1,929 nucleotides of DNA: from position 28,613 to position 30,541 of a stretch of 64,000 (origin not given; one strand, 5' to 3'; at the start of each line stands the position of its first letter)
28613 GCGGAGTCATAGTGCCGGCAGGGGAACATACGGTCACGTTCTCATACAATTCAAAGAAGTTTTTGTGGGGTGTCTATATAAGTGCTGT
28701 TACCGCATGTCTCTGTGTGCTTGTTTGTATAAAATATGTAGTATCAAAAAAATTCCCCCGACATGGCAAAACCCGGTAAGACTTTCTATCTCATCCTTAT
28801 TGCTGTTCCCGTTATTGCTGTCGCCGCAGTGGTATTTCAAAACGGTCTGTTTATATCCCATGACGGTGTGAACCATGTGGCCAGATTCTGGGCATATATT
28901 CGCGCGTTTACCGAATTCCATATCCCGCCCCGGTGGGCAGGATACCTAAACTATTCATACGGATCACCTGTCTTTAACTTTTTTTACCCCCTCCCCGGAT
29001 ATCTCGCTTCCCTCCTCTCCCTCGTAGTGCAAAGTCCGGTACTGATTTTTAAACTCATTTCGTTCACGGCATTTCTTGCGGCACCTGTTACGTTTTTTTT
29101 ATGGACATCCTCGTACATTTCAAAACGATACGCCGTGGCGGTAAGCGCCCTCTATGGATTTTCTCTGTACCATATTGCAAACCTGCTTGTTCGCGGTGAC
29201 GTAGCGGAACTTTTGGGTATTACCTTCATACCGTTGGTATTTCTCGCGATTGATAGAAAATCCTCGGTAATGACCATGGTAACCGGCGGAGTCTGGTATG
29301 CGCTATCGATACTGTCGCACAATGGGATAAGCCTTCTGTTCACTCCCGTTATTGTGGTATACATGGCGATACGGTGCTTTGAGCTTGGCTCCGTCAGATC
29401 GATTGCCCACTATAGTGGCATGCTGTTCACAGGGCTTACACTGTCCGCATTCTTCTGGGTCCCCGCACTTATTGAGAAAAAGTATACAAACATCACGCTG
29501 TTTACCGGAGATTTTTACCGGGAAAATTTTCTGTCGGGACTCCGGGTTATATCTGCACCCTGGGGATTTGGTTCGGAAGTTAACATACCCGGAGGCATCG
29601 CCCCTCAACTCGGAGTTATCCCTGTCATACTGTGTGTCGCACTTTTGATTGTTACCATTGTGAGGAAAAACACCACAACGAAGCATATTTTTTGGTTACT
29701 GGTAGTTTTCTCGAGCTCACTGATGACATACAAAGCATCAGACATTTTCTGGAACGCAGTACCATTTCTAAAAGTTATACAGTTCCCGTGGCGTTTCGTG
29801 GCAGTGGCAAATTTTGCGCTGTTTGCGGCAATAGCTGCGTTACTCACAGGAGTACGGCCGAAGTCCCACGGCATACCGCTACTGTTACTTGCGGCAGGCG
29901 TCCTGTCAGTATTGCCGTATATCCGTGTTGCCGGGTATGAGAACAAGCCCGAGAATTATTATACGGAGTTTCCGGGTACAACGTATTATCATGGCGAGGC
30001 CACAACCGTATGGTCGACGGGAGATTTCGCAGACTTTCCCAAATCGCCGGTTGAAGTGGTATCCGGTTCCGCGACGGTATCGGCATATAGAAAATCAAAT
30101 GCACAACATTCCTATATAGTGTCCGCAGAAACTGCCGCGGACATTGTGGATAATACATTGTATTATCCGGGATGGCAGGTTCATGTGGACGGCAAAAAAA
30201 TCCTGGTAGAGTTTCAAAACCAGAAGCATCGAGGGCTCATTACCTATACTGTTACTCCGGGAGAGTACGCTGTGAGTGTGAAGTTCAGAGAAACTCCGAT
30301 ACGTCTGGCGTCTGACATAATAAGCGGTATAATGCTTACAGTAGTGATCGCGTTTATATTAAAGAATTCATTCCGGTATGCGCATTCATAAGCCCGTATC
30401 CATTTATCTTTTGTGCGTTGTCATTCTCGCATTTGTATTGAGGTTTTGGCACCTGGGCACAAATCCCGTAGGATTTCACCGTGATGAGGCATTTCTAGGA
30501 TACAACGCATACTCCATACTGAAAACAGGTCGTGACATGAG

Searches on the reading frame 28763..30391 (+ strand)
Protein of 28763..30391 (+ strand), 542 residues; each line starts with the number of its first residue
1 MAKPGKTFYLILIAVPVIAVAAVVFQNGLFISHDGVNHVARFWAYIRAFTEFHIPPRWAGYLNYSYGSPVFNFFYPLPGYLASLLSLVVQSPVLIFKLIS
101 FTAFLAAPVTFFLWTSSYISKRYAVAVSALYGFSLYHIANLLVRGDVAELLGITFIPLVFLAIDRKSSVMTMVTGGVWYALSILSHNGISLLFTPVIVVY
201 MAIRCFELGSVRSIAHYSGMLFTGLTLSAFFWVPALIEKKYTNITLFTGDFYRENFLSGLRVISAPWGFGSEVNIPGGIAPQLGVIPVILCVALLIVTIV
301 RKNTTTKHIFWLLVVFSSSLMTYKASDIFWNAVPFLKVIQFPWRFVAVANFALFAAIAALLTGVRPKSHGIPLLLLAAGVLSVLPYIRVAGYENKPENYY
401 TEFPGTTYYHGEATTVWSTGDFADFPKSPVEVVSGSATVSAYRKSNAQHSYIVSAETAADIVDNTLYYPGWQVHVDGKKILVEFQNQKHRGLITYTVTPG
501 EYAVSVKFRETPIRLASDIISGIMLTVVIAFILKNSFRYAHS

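Call 3: search_protein_families(library=pfam, proteins=[window:28763-30391:+], max_evalue=0.01)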
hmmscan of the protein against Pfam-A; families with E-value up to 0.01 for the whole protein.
window:28763-30391:+ (542 aa): 1 family
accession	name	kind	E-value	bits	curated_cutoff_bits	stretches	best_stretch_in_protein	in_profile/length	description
PF10131.15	PTPS_related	-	2.6e-08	33.2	26.4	1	71-399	1-319/621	6-pyruvoyl-tetrahydropterin synthase related domain; membrane protein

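Call 36: search_protein_families(library=ncbifam, proteins=[window:28763-30391:+], max_evalue=0.001)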
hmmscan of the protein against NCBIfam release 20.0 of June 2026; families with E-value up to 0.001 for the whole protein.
window:28763-30391:+ (542 aa): 0 families
